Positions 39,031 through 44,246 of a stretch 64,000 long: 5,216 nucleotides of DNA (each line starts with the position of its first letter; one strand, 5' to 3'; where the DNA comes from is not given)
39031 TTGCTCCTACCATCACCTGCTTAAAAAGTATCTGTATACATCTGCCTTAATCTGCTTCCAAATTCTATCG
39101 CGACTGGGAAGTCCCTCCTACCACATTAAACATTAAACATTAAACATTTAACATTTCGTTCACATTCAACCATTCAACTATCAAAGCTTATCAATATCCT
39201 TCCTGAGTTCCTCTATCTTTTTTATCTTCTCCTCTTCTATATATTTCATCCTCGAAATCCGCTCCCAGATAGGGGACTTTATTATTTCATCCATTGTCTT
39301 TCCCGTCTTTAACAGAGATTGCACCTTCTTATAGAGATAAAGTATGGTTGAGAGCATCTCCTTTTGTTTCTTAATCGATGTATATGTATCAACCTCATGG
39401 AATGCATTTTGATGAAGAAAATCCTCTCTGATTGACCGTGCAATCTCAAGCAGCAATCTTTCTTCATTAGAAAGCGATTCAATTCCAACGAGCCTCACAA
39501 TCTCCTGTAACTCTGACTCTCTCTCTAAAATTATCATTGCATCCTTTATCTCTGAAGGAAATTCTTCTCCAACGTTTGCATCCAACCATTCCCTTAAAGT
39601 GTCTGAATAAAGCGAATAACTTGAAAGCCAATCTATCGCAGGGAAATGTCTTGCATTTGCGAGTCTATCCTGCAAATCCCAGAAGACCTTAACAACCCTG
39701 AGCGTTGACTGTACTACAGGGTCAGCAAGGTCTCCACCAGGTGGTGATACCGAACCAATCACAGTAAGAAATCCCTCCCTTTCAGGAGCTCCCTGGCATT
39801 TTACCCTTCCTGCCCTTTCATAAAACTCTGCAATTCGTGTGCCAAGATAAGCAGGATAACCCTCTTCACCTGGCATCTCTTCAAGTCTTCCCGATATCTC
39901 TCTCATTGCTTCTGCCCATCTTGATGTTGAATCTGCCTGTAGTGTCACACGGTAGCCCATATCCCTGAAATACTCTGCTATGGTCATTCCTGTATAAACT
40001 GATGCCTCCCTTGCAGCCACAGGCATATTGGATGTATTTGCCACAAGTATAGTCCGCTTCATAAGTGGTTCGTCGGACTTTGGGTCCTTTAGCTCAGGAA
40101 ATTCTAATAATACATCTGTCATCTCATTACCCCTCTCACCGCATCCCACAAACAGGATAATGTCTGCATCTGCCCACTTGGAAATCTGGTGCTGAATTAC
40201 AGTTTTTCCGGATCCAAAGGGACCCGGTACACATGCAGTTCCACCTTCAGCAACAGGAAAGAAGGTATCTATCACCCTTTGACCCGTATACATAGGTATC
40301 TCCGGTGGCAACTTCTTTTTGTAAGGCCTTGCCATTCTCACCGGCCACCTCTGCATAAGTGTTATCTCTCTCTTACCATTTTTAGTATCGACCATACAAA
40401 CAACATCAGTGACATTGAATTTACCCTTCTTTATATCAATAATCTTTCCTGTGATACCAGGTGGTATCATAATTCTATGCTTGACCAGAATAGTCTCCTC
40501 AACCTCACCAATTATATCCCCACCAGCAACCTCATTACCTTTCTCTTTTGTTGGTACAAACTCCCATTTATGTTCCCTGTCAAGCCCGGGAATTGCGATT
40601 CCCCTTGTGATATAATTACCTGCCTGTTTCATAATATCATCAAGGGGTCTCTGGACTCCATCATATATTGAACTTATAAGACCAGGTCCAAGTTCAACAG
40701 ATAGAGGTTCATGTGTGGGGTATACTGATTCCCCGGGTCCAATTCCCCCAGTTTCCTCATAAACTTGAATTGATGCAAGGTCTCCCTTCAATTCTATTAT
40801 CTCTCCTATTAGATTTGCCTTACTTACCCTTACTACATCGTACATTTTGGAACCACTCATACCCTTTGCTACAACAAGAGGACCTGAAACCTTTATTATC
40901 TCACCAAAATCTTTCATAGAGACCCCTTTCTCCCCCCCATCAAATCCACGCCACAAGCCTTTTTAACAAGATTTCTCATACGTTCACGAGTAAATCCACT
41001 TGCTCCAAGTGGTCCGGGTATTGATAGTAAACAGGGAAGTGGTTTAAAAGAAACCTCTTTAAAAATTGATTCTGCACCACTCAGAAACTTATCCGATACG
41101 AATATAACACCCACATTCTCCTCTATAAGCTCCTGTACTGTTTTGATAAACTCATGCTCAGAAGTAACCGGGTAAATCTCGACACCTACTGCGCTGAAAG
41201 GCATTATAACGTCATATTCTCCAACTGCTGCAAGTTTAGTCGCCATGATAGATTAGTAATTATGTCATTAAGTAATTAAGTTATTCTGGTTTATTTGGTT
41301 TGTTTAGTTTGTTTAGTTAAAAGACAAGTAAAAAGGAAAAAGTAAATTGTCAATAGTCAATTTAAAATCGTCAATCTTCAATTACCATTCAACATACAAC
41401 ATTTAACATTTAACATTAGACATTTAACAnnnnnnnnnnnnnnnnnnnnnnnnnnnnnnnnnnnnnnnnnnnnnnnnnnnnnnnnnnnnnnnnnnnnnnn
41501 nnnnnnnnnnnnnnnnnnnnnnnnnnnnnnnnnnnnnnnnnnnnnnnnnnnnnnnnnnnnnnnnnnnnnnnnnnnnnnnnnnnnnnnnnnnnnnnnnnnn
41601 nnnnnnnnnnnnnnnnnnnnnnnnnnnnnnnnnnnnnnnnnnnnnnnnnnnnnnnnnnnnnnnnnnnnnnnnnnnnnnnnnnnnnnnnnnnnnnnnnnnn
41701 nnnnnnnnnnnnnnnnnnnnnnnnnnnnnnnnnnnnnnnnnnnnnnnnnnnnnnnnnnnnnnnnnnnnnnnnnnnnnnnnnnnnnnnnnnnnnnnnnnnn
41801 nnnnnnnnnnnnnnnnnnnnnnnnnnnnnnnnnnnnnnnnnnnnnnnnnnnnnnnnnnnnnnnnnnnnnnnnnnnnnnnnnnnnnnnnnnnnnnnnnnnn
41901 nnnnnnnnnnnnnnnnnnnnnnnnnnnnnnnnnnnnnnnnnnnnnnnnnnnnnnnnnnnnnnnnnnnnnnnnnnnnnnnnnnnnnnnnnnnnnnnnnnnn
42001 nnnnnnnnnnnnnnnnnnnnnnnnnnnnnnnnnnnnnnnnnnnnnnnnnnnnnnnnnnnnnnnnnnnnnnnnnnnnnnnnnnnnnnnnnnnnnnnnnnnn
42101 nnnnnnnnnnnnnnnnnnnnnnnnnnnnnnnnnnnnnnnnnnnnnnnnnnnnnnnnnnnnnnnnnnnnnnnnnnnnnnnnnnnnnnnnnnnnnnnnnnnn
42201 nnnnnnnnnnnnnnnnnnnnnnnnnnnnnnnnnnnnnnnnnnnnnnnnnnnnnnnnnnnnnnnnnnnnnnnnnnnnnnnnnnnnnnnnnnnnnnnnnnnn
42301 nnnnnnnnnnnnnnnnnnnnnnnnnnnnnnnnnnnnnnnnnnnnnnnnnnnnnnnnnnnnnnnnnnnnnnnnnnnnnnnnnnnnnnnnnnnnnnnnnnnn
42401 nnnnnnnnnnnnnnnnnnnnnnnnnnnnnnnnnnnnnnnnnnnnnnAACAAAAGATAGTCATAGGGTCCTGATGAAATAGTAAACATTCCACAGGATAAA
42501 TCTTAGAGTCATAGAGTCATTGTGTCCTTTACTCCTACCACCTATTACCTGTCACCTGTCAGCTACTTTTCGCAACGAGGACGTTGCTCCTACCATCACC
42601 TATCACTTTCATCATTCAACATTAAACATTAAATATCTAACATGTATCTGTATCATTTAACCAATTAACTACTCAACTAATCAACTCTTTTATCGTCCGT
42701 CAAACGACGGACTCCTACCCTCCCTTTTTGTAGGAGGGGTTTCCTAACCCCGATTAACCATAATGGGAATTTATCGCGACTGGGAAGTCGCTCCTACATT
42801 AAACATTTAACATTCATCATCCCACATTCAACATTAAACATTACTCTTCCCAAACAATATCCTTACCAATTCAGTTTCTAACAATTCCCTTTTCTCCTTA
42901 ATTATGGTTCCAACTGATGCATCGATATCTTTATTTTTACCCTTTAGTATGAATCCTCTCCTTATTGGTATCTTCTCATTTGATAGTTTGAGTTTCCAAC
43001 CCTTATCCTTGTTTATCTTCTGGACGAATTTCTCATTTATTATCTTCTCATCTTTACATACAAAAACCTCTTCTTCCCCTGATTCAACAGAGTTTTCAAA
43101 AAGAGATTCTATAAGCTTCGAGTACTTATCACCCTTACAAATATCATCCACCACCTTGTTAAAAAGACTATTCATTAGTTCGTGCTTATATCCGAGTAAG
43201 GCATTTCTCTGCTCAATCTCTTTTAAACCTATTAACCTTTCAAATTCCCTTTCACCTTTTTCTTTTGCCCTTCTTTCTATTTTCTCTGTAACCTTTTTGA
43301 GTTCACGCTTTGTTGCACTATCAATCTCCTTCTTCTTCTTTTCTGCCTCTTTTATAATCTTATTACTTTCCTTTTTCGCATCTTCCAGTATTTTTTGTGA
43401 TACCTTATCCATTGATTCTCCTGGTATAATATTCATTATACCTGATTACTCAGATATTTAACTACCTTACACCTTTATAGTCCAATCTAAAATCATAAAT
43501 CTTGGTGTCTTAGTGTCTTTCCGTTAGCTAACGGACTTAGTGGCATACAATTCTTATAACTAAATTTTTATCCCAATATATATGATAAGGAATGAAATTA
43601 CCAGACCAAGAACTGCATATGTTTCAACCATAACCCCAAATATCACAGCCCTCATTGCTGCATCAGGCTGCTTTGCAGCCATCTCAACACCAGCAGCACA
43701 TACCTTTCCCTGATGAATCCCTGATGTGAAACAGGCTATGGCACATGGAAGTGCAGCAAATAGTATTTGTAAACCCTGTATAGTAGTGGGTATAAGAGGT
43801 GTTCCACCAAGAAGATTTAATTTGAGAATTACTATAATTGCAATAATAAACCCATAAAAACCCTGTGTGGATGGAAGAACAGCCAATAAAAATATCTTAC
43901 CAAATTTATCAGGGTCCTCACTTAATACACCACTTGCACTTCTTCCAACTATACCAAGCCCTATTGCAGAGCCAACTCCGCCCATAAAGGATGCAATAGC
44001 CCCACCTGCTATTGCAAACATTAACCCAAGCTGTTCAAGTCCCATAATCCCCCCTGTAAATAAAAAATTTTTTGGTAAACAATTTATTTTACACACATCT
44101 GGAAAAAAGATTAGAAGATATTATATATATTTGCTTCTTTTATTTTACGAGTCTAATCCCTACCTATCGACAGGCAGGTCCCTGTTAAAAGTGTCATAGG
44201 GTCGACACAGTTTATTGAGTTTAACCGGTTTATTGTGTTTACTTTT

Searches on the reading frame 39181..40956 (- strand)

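Call 19: search_protein_families(library=pfam, proteins=[window:39181-40956:-])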
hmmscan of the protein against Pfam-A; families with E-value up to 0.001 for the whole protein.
window:39181-40956:- (591 aa): 4 families
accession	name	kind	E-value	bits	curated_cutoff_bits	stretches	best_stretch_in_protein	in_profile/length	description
PF00006.31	ATP-synt_ab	-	2.2e-72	243.6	29.5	1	225-448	1-213/213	ATP synthase alpha/beta family, nucleotide-binding domain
PF16886.11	ATP-synt_ab_Xtn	-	4.8e-31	106.8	25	1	123-207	2-88/88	ATPsynthase alpha/beta subunit barrel-sandwich domain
PF22919.1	ATP-synt_VA_C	-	1.1e-23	83.6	24.7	1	456-558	2-100/101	C-terminal domain of V and A type ATP synthase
PF02874.29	ATP-synt_ab_N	-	3.3e-15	56.8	20.9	1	20-81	1-68/69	ATP synthase alpha/beta family, beta-barrel domain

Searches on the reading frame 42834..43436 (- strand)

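Call 19: search_protein_families(library=pfam, proteins=[window:42834-43436:-])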
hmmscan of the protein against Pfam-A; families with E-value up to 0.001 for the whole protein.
window:42834-43436:- (200 aa): 1 family
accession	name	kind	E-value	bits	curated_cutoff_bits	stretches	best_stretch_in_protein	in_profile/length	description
PF16999.10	V-ATPase_G_2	-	0.00038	21.5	28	1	13-66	28-81/104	Vacuolar (H+)-ATPase G subunit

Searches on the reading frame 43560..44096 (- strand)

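Call 19: search_protein_families(library=pfam, proteins=[window:43560-44096:-])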
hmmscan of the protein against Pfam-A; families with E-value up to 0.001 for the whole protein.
window:43560-44096:- (178 aa): 1 family
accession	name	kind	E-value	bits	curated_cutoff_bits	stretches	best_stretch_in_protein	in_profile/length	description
PF00137.26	ATP-synt_C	-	3.6e-31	107.6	24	2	113-171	2-60/60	ATP synthase subunit C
